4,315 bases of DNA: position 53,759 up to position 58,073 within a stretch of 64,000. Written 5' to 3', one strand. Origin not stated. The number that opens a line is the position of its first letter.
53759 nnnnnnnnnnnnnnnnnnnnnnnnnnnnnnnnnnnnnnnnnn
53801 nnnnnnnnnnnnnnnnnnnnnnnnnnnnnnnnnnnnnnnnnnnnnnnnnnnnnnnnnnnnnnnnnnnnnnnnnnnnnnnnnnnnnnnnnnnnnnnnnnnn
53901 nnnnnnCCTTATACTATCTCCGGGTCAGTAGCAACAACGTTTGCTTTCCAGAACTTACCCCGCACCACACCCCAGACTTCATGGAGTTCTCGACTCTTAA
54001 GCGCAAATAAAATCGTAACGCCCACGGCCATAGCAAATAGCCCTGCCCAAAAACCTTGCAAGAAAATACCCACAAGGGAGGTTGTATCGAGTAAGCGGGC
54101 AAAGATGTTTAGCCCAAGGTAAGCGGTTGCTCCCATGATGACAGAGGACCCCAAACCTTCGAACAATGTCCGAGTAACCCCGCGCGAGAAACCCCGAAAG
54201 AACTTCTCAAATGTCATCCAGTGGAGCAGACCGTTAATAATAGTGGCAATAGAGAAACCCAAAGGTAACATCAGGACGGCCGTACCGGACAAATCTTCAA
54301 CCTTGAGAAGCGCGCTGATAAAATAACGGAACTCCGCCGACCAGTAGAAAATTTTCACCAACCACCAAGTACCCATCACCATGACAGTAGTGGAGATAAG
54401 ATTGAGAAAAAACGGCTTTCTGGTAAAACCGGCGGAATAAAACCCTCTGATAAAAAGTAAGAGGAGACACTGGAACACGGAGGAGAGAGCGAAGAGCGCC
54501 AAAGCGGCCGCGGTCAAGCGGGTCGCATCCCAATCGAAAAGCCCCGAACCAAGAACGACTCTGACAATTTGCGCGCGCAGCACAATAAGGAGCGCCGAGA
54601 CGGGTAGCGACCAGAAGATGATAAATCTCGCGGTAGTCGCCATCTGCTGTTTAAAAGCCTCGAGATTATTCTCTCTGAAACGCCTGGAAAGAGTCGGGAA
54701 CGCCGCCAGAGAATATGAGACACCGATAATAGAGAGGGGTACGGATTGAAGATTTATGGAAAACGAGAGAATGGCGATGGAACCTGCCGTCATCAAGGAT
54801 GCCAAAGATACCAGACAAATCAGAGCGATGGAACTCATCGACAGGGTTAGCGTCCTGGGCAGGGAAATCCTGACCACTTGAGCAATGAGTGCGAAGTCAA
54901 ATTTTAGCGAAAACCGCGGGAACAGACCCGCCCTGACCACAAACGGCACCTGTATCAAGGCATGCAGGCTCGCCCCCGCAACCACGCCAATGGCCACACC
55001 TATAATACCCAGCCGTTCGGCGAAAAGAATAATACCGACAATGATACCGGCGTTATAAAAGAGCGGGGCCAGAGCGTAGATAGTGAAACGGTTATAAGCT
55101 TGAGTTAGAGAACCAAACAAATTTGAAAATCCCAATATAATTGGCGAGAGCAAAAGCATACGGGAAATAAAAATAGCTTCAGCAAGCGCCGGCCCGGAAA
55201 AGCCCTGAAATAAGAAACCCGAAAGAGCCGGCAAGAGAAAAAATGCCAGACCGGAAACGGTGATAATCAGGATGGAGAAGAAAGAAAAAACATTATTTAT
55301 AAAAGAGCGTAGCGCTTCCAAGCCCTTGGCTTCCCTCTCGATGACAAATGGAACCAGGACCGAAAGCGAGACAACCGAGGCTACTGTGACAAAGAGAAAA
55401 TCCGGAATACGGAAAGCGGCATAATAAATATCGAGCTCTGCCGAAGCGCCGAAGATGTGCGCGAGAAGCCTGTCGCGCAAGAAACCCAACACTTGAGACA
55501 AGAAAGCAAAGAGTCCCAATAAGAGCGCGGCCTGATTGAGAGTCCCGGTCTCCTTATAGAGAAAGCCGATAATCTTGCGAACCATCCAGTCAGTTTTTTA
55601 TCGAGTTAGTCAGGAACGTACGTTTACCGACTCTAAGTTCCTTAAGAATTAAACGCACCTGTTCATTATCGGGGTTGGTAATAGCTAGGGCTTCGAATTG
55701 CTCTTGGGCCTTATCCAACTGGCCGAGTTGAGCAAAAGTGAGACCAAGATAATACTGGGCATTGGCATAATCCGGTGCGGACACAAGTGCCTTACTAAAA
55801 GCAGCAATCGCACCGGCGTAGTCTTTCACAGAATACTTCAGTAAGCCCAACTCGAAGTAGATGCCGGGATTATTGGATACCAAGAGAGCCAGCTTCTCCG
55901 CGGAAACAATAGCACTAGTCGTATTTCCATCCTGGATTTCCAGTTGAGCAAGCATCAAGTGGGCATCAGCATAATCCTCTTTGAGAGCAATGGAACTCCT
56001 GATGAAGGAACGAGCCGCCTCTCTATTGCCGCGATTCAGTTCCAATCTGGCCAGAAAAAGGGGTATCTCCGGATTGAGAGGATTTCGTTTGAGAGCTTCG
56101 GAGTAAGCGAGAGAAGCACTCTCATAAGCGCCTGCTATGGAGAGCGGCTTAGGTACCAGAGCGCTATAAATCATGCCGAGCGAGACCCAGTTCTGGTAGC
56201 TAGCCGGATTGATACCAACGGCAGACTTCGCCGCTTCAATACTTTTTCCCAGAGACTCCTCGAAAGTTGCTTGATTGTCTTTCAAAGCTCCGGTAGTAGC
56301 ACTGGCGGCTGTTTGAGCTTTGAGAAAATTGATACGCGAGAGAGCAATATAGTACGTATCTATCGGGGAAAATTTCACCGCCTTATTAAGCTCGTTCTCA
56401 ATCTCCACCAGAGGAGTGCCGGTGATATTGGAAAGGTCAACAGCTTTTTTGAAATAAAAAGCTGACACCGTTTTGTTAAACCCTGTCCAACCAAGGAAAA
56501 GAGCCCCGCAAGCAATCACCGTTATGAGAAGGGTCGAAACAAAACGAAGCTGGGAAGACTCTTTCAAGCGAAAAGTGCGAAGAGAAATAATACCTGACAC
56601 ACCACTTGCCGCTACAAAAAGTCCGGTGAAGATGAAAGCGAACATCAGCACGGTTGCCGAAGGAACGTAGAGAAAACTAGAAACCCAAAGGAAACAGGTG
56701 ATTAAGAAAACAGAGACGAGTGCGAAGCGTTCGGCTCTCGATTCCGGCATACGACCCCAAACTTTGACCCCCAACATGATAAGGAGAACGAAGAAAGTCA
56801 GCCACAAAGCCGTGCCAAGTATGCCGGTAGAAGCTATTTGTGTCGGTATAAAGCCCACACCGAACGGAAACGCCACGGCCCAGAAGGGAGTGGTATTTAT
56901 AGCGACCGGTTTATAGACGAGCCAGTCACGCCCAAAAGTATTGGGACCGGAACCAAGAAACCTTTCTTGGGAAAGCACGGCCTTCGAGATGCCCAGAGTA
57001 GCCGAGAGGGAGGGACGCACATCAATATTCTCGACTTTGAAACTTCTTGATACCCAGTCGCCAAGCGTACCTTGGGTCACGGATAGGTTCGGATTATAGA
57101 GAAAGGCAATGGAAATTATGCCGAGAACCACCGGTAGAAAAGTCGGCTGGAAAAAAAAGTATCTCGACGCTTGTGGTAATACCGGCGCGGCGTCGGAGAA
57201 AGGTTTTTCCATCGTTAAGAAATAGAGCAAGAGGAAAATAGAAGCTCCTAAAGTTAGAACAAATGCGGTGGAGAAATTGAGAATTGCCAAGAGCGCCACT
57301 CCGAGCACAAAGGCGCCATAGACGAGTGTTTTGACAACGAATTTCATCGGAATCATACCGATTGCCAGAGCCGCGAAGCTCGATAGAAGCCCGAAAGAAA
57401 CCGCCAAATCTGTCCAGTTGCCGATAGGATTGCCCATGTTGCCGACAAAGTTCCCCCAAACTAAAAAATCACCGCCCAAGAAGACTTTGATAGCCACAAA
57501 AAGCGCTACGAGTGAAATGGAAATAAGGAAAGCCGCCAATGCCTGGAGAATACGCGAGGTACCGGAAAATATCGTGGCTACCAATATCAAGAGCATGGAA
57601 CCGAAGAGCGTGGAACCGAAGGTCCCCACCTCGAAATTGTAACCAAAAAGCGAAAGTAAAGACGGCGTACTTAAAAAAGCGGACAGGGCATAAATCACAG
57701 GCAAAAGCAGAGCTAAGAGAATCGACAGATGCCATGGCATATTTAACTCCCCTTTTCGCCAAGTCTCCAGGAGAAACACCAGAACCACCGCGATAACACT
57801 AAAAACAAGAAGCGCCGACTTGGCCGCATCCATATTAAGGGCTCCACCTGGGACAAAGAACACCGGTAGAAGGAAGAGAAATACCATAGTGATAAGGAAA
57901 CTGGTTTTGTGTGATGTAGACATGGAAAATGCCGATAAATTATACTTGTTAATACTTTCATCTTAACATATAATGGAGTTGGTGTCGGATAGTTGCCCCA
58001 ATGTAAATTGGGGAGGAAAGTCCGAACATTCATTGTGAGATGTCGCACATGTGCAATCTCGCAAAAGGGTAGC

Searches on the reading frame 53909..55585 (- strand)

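Call 30: search_protein_families(library=pfam, proteins=[window:53909-55585:-], max_evalue=0.001)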
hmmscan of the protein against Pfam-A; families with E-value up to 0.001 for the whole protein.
window:53909-55585:- (558 aa): 1 family
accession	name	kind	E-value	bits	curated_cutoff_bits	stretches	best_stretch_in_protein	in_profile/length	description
PF03023.19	MurJ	-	2.9e-60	204.6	27.4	1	41-505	1-446/451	Lipid II flippase MurJ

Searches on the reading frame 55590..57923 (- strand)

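Call 30: search_protein_families(library=pfam, proteins=[window:55590-57923:-], max_evalue=0.001)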
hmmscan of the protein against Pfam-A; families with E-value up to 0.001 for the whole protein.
window:55590-57923:- (777 aa): 12 families
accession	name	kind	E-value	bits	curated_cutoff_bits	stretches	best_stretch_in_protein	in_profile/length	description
PF14559.12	TPR_19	-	2.9e-16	60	25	2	700-759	5-64/68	Tetratricopeptide repeat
PF13432.12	TPR_16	-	4e-14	53.2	32.7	1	691-753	2-64/65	Tetratricopeptide repeat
PF13428.12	TPR_14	-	9.6e-12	44.8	23.5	0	721-760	2-41/44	Tetratricopeptide repeat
PF07719.23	TPR_2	-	3.6e-11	42.7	27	0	720-753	1-34/34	Tetratricopeptide repeat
PF13414.12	TPR_11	-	2.3e-09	37.2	26.8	1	696-734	4-42/42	TPR repeat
PF00515.34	TPR_1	-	2.9e-08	33.6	27.8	0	688-719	3-34/34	Tetratricopeptide repeat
PF13431.12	TPR_17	-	4.9e-08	33.1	24.4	0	709-741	2-34/34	Tetratricopeptide repeat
PF13371.12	TPR_9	-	1.6e-07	31.7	35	0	716-761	25-70/73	Tetratricopeptide repeat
PF23914.1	TPR_CcmH_CycH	-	1.1e-06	29.1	42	0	572-684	46-153/158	Cytochrome c-type biogenesis protein H TPR domain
PF13181.12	TPR_8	-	8.3e-06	26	25.7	0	688-718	3-33/34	Tetratricopeptide repeat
PF25060.1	ARM_TT21_2nd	-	0.00011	22.2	27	0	621-665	225-269/270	Tetratricopeptide repeat protein 21 second ARM domain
PF12895.13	ANAPC3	-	0.00081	20.1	27.2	0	700-760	3-62/82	Anaphase-promoting complex, cyclosome, subunit 3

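Call 60: search_protein_families(library=ncbifam, proteins=[window:55590-57923:-], max_evalue=0.1)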
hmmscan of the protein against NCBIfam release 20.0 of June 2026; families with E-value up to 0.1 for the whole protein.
window:55590-57923:- (777 aa): 22 families
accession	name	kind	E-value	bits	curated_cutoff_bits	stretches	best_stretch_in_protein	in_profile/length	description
TIGR02917.1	PEP_TPR_lipo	equivalog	1.4e-26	92.6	312.2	2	599-760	174-335/899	XrtA/PEP-CTERM system TPR-repeat protein PrsT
NF040959.1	MamA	equivalog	4.4e-13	49.1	200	1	628-748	47-168/204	magnetosome protein MamA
TIGR02521.1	type_IV_pilW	equivalog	3.1e-11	43.3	154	1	688-756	33-101/234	type IV pilus biogenesis/stability protein PilW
TIGR02552.1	LcrH_SycD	equivalog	1.7e-08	34.3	104.8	2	689-756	55-122/136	SycD/LcrH family type III secretion system chaperone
NF033758.1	gliding_GltE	equivalog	5.2e-08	32.3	225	2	562-671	174-275/411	adventurous gliding motility TPR repeat lipoprotein GltE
NF047371.1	FlcA_CTERM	equivalog_domain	8.8e-08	31.1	300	1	684-748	471-535/646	periplasmic flagellar collar protein FlcA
TIGR00540.1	TPR_hemY_coli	hypoth_equivalog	2.4e-07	29.9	142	1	609-671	317-378/385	heme biosynthesis-associated TPR protein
TIGR03939.1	PGA_TPR_OMP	equivalog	3.6e-07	28.8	366.65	1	638-774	381-517/800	poly-beta-1,6 N-acetyl-D-glucosamine export porin PgaA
TIGR00990.1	3a0801s09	subfamily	1.6e-06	27.1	757.25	1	596-763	306-476/615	mitochondrial import receptor subunit TOM70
TIGR02795.1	tol_pal_ybgF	equivalog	2e-06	28.4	90.1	1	689-754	5-73/119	tol-pal system protein YbgF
NF033920.0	C39_PA2778_fam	equivalog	3.2e-06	26.7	150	1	596-676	168-248/255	PA2778 family cysteine peptidase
NF033762.1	social_mot_Tgl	equivalog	4e-06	26.4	225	1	600-752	47-202/252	social motility TPR repeat lipoprotein Tgl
NF009037.0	PRK12370.1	equivalog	0.00043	18.8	589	1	651-753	301-405/553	HilA/EilA family virulence transcriptional regulator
NF008391.2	PRK11189.1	equivalog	0.00062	19.4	250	1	687-754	66-133/297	lipoprotein NlpI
NF008757.0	PRK11788.1-5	equivalog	0.00096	18.4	363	0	624-678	186-240/388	lipopolysaccharide assembly protein LapB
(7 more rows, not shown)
